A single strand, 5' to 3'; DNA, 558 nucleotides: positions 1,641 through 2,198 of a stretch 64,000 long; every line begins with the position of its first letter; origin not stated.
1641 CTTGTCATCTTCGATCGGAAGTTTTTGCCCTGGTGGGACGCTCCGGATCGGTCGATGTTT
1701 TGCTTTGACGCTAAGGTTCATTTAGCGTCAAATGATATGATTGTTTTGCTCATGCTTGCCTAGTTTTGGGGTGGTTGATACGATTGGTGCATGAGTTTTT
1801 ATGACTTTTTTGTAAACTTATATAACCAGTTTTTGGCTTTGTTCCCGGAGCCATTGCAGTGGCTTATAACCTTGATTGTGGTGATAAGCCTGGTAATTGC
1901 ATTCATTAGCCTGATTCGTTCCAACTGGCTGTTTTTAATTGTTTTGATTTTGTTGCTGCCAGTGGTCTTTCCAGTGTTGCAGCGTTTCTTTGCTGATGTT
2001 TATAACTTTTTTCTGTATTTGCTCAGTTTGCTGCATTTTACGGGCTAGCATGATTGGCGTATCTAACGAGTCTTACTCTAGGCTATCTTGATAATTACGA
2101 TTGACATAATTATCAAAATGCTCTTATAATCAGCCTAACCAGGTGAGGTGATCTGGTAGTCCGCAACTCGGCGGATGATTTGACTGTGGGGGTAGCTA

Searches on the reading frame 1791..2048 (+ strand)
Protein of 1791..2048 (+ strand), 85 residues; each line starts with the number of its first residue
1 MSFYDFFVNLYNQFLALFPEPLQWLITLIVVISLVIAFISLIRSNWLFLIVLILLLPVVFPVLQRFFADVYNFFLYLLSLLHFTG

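Call 26: find_homologous_proteins(query=window:1791-2048:+, max_evalue=0.001)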
Query window:1791-2048:+ (85 aa): 35 proteins with E <= 0.001 among 38 candidates.
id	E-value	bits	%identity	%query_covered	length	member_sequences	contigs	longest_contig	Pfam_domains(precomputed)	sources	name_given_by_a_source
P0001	1.4e-42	161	100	100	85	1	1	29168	-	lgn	-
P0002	4.7e-31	125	80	99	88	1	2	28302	-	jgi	jgi:hypothetical protein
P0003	1.5e-30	123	79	95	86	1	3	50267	-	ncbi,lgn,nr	ncbi:MAG TPA: hypothetical protein VLF41_02750 [Candidatus Nanoarchaeia archaeon]|nr:hypothetical pr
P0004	2.1e-30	123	79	96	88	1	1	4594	-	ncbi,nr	ncbi:MAG TPA: hypothetical protein VK963_00475 [Candidatus Saccharimonadales bacterium]|nr:hypotheti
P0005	2.2e-29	119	74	96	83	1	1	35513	-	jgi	jgi:hypothetical protein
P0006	4.3e-29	118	73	96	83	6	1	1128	-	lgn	-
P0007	4.4e-29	118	75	81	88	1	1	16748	-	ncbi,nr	ncbi:hypothetical protein KY386_02930 [Candidatus Parcubacteria bacterium]|nr:hypothetical protein [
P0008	4.8e-29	118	71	96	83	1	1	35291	-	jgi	jgi:hypothetical protein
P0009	1.2e-28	117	72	96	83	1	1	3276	-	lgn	-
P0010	1.2e-28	117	71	96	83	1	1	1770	-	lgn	-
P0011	3.1e-28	116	73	95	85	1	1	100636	-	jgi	jgi:hypothetical protein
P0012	3.2e-28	116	72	96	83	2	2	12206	-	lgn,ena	-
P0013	3.2e-28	116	71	96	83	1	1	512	-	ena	-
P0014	4.3e-28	115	68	96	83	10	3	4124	-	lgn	-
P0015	4.5e-28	115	78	95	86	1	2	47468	-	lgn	-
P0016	2.8e-27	113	68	96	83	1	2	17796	-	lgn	-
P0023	3.1e-26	109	67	99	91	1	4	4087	-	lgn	-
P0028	4.6e-26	109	66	96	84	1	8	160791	-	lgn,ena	-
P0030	1.4e-25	107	67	95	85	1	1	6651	-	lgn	-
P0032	9.0e-25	105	62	100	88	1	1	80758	-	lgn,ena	-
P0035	1.9e-23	100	60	99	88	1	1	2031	-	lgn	-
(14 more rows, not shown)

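Call 29: find_encoding_contigs(protein=P0002, flank=5000, max_places=4)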
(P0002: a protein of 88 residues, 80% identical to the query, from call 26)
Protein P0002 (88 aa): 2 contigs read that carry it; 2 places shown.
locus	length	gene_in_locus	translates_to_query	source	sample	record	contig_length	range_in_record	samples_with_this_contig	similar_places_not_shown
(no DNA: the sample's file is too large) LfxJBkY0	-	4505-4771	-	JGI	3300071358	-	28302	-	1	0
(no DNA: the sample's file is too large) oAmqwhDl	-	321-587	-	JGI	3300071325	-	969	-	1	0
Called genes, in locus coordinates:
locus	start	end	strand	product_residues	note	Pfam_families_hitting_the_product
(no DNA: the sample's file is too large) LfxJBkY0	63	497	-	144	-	-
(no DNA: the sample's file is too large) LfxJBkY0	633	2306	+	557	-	PF01368:DHH, PF02272:DHHA1, PF17768:RecJ_OB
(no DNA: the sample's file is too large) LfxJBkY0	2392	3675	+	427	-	PF13393:tRNA-synt_His, PF00587:tRNA-synt_2b, PF03129:HGTP_anticodon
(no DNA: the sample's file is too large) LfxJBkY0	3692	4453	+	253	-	PF01145:Band_7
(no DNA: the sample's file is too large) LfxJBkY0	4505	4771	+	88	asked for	-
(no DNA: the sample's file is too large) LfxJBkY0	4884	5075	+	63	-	-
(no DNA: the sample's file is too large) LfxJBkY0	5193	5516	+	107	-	PF11969:DcpS_C, PF01230:HIT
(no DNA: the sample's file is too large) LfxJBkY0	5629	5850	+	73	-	PF01165:Ribosomal_S21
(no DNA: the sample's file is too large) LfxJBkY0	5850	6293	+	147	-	PF09424:YqeY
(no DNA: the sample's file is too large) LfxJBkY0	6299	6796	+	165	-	PF02130:YbeY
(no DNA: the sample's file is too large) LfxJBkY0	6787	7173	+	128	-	PF01219:DAGK_prokar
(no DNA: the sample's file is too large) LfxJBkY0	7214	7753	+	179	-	PF13238:AAA_18, PF13671:AAA_33, PF00406:ADK, PF13207:AAA_17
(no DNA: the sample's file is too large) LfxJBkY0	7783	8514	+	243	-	PF00557:Peptidase_M24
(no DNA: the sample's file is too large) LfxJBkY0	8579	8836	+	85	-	-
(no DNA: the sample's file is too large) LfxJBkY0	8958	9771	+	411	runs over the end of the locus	PF11104:PilM_2 (faint), PF14450:FtsA (weak), PF02491:SHS2_FTSA, PF06277:EutA (weak), PF06723:MreB_Mbl, PF14450:FtsA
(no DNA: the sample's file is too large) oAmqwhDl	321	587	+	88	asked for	-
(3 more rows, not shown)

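Call 30: find_encoding_contigs(protein=P0003, flank=5000, max_places=4)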
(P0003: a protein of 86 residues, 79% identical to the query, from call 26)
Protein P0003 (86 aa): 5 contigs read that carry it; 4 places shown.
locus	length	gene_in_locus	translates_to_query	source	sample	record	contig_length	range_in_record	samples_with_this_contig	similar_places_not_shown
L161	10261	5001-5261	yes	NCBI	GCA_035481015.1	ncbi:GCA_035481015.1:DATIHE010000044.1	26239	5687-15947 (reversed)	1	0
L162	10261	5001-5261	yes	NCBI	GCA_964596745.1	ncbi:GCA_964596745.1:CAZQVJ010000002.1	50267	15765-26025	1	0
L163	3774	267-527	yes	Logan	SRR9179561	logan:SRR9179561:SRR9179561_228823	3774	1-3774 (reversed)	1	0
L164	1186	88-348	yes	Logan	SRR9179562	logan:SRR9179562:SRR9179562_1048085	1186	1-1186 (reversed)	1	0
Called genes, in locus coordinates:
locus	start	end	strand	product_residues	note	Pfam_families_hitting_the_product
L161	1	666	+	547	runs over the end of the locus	PF01368:DHH, PF02272:DHHA1, PF17768:RecJ_OB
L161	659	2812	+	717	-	PF01966:HD, PF13328:HD_4, PF04607:RelA_SpoT, PF02824:TGS, PF19296:RelA_AH, PF28438:RelA_RIS, PF01842:ACT (weak), PF13291:ACT_4, +1 more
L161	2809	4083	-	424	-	PF13393:tRNA-synt_His, PF00587:tRNA-synt_2b, PF03129:HGTP_anticodon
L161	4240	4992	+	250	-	PF01145:Band_7, PF13421:Band_7_1 (faint)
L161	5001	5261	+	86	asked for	-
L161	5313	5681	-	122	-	-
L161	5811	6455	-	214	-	PF01464:SLT, PF13406:SLT_2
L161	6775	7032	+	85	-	-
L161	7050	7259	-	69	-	-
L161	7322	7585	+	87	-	-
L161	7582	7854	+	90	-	-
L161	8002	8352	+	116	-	PF11969:DcpS_C, PF01230:HIT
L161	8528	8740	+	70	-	PF01165:Ribosomal_S21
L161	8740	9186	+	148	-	PF09424:YqeY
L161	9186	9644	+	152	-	PF02130:YbeY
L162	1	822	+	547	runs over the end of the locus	PF01368:DHH, PF02272:DHHA1, PF17768:RecJ_OB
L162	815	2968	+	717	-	PF01966:HD, PF13328:HD_4, PF04607:RelA_SpoT, PF02824:TGS, PF19296:RelA_AH, PF28438:RelA_RIS, PF01842:ACT (weak), PF13291:ACT_4, +1 more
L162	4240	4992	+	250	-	PF01145:Band_7, PF13421:Band_7_1 (faint)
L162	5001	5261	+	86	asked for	-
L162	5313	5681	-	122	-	-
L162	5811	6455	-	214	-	PF01464:SLT, PF13406:SLT_2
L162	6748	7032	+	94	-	-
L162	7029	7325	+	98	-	-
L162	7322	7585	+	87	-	-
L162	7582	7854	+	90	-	-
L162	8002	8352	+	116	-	PF11969:DcpS_C, PF01230:HIT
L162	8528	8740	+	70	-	PF01165:Ribosomal_S21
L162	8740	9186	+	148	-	PF09424:YqeY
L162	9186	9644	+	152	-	PF02130:YbeY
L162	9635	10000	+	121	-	PF01219:DAGK_prokar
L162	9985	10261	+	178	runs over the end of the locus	PF13238:AAA_18, PF13671:AAA_33, PF00406:ADK, PF13207:AAA_17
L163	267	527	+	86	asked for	-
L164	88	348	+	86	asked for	-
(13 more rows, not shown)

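Call 31: find_encoding_contigs(protein=P0015, flank=5000, max_places=4)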
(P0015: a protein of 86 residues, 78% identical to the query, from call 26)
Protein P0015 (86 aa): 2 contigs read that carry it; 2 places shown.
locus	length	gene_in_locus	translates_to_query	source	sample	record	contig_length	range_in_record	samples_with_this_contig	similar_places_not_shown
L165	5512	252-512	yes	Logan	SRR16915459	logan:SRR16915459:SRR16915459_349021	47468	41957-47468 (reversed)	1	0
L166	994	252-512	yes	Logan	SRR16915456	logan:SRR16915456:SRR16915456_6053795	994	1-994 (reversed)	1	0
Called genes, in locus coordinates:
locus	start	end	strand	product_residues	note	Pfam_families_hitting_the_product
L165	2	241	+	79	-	?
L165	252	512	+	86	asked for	-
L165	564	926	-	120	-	-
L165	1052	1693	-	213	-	PF01464:SLT, PF13406:SLT_2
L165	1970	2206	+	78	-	-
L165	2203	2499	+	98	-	-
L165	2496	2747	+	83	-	-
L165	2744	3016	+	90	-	-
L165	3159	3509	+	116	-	PF11969:DcpS_C, PF01230:HIT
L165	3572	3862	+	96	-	-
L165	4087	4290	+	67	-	PF01165:Ribosomal_S21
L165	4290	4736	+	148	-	PF09424:YqeY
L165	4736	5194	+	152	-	PF02130:YbeY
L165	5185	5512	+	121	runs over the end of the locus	PF01219:DAGK_prokar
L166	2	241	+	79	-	?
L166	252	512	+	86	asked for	-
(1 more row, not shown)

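Call 32: find_encoding_contigs(protein=P0004, flank=5000, max_places=4)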
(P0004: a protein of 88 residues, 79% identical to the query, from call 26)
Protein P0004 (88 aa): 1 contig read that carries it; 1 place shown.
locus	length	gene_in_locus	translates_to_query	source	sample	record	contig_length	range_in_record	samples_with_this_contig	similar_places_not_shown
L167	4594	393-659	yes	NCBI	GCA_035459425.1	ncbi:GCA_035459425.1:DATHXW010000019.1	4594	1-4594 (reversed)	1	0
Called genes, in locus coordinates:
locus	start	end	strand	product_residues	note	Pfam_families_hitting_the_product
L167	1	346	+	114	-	PF03129:HGTP_anticodon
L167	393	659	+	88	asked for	-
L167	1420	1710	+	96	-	-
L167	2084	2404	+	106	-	PF11969:DcpS_C, PF01230:HIT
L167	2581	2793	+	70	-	PF01165:Ribosomal_S21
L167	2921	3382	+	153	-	PF09424:YqeY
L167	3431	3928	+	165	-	PF02130:YbeY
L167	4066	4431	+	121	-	PF01219:DAGK_prokar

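Call 38: find_encoding_contigs(protein=P0007, flank=5000, max_places=3)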
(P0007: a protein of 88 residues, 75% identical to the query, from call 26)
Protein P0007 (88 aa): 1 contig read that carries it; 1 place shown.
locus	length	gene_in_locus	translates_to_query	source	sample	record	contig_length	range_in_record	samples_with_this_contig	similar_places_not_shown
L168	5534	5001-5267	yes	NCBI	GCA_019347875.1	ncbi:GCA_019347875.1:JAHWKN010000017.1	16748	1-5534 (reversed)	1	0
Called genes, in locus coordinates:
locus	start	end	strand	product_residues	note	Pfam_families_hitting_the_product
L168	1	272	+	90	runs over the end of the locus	-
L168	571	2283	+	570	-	PF01368:DHH, PF02272:DHHA1, PF17768:RecJ_OB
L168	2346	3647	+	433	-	PF13393:tRNA-synt_His, PF00587:tRNA-synt_2b, PF03129:HGTP_anticodon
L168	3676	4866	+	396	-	PF00438:S-AdoMet_synt_N, PF02772:S-AdoMet_synt_M, PF02773:S-AdoMet_synt_C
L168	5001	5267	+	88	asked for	-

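Call 39: find_encoding_contigs(protein=P0028, flank=5000, max_places=4)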
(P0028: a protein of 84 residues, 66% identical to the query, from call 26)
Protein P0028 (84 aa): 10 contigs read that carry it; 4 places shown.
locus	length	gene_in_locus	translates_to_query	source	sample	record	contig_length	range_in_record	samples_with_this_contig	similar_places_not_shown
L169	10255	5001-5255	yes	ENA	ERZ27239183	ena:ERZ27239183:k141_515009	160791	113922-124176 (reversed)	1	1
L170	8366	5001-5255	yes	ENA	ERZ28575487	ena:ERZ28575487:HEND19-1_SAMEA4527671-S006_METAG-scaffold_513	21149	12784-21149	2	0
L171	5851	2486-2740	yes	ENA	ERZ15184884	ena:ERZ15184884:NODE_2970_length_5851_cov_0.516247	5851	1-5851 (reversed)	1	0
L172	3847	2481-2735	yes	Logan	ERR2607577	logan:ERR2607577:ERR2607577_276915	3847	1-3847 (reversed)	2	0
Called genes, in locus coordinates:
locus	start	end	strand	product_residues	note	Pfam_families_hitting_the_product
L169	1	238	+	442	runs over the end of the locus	PF21760:SecD_1st, PF22599:SecDF_P1_head, PF02355:SecD_SecF_C, PF03176:MMPL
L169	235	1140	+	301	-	PF07549:Sec_GG (weak), PF02355:SecD_SecF_C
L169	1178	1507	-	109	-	-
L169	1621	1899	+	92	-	-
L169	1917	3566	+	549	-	PF01368:DHH, PF02272:DHHA1, PF17768:RecJ_OB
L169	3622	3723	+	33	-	-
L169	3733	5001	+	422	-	PF13393:tRNA-synt_His, PF00587:tRNA-synt_2b, PF03129:HGTP_anticodon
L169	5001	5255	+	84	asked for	-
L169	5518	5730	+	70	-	PF01165:Ribosomal_S21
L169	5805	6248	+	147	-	PF09424:YqeY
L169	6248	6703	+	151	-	PF02130:YbeY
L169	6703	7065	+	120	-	PF01219:DAGK_prokar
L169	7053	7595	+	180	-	PF02224:Cytidylate_kin (weak), PF13238:AAA_18 (weak), PF13671:AAA_33, PF00406:ADK, PF13207:AAA_17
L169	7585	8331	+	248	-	PF00557:Peptidase_M24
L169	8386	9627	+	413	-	PF11104:PilM_2 (faint), PF02491:SHS2_FTSA, PF06723:MreB_Mbl, PF14450:FtsA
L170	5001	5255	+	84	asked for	-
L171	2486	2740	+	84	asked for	-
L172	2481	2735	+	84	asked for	-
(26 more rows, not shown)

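Call 40: find_encoding_contigs(protein=P0032, flank=5000, max_places=3)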
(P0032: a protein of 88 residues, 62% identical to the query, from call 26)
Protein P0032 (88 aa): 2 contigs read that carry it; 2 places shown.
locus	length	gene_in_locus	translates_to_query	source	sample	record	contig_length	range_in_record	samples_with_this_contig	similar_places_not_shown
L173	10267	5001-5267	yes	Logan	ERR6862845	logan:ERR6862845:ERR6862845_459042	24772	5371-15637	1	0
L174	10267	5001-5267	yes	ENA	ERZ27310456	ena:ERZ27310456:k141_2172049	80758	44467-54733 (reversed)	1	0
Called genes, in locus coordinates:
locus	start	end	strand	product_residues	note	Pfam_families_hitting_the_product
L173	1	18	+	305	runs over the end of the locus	PF07549:Sec_GG (weak), PF02355:SecD_SecF_C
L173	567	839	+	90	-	PF25212:HVO_A0114 (weak)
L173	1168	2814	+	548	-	PF01368:DHH, PF02272:DHHA1, PF17768:RecJ_OB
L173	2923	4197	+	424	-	PF13393:tRNA-synt_His, PF00587:tRNA-synt_2b, PF03129:HGTP_anticodon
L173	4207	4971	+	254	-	PF01145:Band_7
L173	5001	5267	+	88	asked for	-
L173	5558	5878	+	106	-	-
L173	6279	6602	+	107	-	PF11969:DcpS_C, PF01230:HIT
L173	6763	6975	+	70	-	PF01165:Ribosomal_S21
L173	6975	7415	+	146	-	PF09424:YqeY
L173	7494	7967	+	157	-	PF02130:YbeY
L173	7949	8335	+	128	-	PF01219:DAGK_prokar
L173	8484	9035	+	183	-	PF00406:ADK, PF13207:AAA_17, PF13671:AAA_33 (weak)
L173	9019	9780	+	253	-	PF00557:Peptidase_M24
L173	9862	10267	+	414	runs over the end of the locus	PF11104:PilM_2 (faint), PF14450:FtsA (weak), PF02491:SHS2_FTSA, PF06277:EutA (weak), PF06723:MreB_Mbl, PF14450:FtsA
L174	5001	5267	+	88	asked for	-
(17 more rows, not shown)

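Call 41: find_encoding_contigs(protein=P0016, flank=5000, max_places=3)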
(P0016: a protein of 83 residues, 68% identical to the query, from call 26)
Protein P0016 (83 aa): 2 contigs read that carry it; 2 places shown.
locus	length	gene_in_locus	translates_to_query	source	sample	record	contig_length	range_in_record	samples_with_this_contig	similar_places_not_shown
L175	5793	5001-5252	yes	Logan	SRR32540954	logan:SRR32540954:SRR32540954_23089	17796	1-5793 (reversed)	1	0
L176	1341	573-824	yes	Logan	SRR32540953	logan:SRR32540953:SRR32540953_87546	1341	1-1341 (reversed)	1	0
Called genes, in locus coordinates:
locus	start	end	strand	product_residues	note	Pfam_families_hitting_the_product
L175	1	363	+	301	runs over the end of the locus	PF07549:Sec_GG (weak), PF02355:SecD_SecF_C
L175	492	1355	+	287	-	-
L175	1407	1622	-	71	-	-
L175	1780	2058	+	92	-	-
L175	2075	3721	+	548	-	PF01368:DHH, PF02272:DHHA1, PF17768:RecJ_OB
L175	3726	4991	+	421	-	PF13393:tRNA-synt_His, PF00587:tRNA-synt_2b, PF03129:HGTP_anticodon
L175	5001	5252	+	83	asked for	-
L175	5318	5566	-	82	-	-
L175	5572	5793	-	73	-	?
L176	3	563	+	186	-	?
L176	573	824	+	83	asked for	-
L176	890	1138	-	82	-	-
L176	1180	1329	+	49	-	-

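Call 43: find_encoding_contigs(protein=P0030, flank=5000, max_places=3)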
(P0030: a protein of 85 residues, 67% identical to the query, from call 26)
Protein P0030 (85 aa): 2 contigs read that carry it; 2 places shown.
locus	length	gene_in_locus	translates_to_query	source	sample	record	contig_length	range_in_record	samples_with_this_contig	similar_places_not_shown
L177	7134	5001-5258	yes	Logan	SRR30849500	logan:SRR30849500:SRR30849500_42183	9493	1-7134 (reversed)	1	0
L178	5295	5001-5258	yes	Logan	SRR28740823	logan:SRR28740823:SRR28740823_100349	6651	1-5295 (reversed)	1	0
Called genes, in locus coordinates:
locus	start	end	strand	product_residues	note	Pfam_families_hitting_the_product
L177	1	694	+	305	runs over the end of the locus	PF07549:Sec_GG (weak), PF02355:SecD_SecF_C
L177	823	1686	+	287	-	-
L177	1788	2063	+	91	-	-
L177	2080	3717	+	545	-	PF01368:DHH, PF02272:DHHA1, PF17768:RecJ_OB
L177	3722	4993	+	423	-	PF13393:tRNA-synt_His, PF00587:tRNA-synt_2b, PF03129:HGTP_anticodon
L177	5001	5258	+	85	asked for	-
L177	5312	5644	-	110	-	-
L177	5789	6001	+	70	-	PF01165:Ribosomal_S21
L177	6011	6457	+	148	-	PF09424:YqeY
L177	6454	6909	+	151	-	PF02130:YbeY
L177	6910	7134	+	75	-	?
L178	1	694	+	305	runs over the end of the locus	PF07549:Sec_GG (weak), PF02355:SecD_SecF_C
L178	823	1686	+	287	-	-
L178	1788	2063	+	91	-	-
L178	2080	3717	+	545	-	PF01368:DHH, PF02272:DHHA1, PF17768:RecJ_OB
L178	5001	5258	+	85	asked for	-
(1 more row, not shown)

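Call 44: find_encoding_contigs(protein=P0023, flank=5000, max_places=4)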
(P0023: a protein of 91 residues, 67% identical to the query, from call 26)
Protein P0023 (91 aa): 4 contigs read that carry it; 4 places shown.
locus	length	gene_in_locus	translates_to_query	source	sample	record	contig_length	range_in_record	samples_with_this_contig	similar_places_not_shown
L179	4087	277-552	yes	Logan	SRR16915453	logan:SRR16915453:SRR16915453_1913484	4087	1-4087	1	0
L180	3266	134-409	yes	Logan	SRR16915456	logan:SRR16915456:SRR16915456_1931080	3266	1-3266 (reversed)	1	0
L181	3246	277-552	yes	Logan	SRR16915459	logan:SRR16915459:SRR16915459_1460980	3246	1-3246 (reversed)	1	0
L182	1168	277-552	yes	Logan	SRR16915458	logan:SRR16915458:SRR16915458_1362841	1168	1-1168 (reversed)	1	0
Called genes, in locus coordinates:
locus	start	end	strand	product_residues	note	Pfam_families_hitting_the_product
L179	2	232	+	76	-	?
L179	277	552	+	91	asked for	-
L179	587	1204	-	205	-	PF13406:SLT_2, PF01464:SLT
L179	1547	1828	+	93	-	-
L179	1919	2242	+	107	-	PF11969:DcpS_C, PF01230:HIT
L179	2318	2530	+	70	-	PF01165:Ribosomal_S21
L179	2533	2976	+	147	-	PF09424:YqeY, PF02637:GatB_Yqey (weak)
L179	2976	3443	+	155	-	PF02130:YbeY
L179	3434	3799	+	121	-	PF01219:DAGK_prokar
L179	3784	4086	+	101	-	?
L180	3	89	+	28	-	?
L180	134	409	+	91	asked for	-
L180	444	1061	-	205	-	PF13406:SLT_2, PF01464:SLT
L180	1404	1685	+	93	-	-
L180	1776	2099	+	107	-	PF11969:DcpS_C, PF01230:HIT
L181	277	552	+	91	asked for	-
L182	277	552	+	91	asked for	-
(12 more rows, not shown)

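Call 48: search_protein_families(library=pfam, max_evalue=1, proteins=[L173:5576-5878:+, L162:6748-7032:+, L162:7029-7325:+, L162:7322-7585:+, L162:7582-7854:+, L179:1547-1828:+])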
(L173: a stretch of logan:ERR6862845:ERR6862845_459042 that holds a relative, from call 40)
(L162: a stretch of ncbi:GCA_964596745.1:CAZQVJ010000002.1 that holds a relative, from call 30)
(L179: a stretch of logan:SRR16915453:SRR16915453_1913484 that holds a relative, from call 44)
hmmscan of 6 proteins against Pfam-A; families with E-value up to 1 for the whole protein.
L173:5576-5878:+ (100 aa): 3 families
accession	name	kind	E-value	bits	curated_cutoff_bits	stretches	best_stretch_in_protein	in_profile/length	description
PF16087.11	DUF4817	-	0.018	15.1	22.6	1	32-65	20-53/55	Helix-turn-helix domain (DUF4817)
PF09179.16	TilS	-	0.042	14.5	21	1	29-77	12-62/67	TilS substrate binding domain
PF03484.21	B5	-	0.21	12.2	28.6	1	21-61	18-59/67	tRNA synthetase B5 domain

L162:6748-7032:+ (94 aa): 0 families

L162:7029-7325:+ (98 aa): 0 families

L162:7322-7585:+ (87 aa): 1 family
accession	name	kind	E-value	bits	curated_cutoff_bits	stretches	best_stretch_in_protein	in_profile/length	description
PF19974.5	TCAD9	-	0.12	11.9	40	1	34-71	374-411/429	Ternary complex associated domain 9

L162:7582-7854:+ (90 aa): 2 families
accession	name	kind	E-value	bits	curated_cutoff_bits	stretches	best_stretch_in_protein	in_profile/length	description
PF07324.16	DGCR6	-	0.045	13.9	29.6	1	7-35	125-153/194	DiGeorge syndrome critical region 6 (DGCR6) protein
PF12230.13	PRP21_like_P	-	0.11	12.8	28.2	1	6-70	9-73/213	Pre-mRNA splicing factor PRP21 like protein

L179:1547-1828:+ (93 aa): 3 families
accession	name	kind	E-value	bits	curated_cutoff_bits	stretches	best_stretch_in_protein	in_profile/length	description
PF17002.10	DUF5089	-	0.029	14.6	36.1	1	15-56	27-68/193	Domain of unknown function (DUF5089)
PF01402.27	RHH_1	-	0.11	12.9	20.5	0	21-44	8-31/39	Ribbon-helix-helix protein, copG family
PF04943.17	Pox_F11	-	0.19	11.2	24.5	1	3-51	200-247/409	Poxvirus F11 protein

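Call 73: search_protein_families(library=padloc, max_evalue=1, proteins=[L173:5591-5878:+, L173:5875-6030:+, L173:6027-6197:+, L162:7029-7325:+, L162:7322-7585:+, L162:7582-7854:+])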
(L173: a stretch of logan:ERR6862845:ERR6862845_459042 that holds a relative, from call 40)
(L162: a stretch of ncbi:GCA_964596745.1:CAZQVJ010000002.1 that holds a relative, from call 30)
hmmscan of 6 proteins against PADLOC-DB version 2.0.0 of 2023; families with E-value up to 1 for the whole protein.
L173:5591-5878:+ (95 aa): 0 families

L173:5875-6030:+ (51 aa): 0 families

L173:6027-6197:+ (56 aa): 0 families

L162:7029-7325:+ (98 aa): 0 families

L162:7322-7585:+ (87 aa): 0 families

L162:7582-7854:+ (90 aa): 0 families

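Call 74: search_protein_families(library=phrogs, max_evalue=1, proteins=[L173:5591-5878:+, L173:5875-6030:+, L173:6027-6197:+, L162:7029-7325:+, L162:7322-7585:+, L162:7582-7854:+])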
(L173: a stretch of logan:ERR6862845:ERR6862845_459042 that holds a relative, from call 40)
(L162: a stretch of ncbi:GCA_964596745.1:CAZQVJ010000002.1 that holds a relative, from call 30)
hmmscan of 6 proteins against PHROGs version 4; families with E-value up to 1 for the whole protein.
L173:5591-5878:+ (95 aa): 0 families

L173:5875-6030:+ (51 aa): 1 family
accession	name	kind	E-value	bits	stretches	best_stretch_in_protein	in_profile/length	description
phrog_10843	-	unknown function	0.0032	18.7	1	19-40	41-62/64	-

L173:6027-6197:+ (56 aa): 0 families

L162:7029-7325:+ (98 aa): 1 family
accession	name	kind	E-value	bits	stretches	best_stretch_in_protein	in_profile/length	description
phrog_21765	-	unknown function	0.49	10.3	1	18-64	48-87/422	-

L162:7322-7585:+ (87 aa): 0 families

L162:7582-7854:+ (90 aa): 1 family
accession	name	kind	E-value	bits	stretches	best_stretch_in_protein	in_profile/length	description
phrog_21599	-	unknown function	0.013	16.7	1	7-53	21-66/84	-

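Call 87: find_encoding_contigs(protein=P0035, flank=5000, max_places=4)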
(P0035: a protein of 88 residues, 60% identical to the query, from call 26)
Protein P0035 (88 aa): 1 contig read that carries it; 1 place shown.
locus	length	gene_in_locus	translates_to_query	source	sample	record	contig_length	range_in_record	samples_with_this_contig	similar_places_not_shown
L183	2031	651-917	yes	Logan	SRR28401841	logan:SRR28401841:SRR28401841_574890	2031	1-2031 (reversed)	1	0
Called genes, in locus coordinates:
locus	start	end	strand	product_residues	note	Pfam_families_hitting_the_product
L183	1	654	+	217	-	?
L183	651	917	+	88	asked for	-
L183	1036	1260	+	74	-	-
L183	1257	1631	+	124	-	-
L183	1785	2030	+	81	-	?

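Call 90: search_protein_families(library=pfam, max_evalue=1, proteins=[L183:1036-1260:+, L183:1257-1631:+, L167:1420-1710:+, L165:3572-3862:+])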
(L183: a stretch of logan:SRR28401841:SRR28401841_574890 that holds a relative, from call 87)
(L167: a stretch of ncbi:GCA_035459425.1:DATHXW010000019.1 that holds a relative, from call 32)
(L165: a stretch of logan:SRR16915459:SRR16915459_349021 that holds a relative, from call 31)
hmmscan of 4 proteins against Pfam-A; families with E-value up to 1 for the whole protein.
L183:1036-1260:+ (74 aa): 0 families

L183:1257-1631:+ (124 aa): 1 family
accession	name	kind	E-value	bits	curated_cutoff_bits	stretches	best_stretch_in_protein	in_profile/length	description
PF14920.11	MTBP_C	-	0.031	14.4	28.4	1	35-80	24-67/257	MDM2-binding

L167:1420-1710:+ (96 aa): 0 families

L165:3572-3862:+ (96 aa): 0 families
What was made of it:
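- On Anti-CRISPR/Aca-type operon: No HTH domain (calls 48, 90).
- Closest known: Anti-CRISPR/Aca-type operons of mobile elements. Different: No HTH repressor gene is recognisable (calls 48, 90).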

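Call 95: search_protein_families(library=ncbifam, max_evalue=1, proteins=[L173:5591-5878:+, L162:7029-7325:+, L162:7322-7585:+, L162:7582-7854:+, L183:1036-1260:+, L183:1257-1631:+])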
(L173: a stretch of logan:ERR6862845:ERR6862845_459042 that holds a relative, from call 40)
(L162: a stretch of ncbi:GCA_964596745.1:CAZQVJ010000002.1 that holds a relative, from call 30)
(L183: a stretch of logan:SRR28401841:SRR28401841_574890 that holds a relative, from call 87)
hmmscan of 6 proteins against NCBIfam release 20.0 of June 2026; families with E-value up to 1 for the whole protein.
L173:5591-5878:+ (95 aa): 0 families

L162:7029-7325:+ (98 aa): 1 family
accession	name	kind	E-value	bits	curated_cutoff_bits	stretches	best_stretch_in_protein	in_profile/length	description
NF040598.1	Ala_zip_lipo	subfamily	0.82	10.2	43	0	16-57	42-83/90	Lpp/OprI family alanine-zipper lipoprotein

L162:7322-7585:+ (87 aa): 0 families

L162:7582-7854:+ (90 aa): 0 families

L183:1036-1260:+ (74 aa): 0 families

L183:1257-1631:+ (124 aa): 0 families
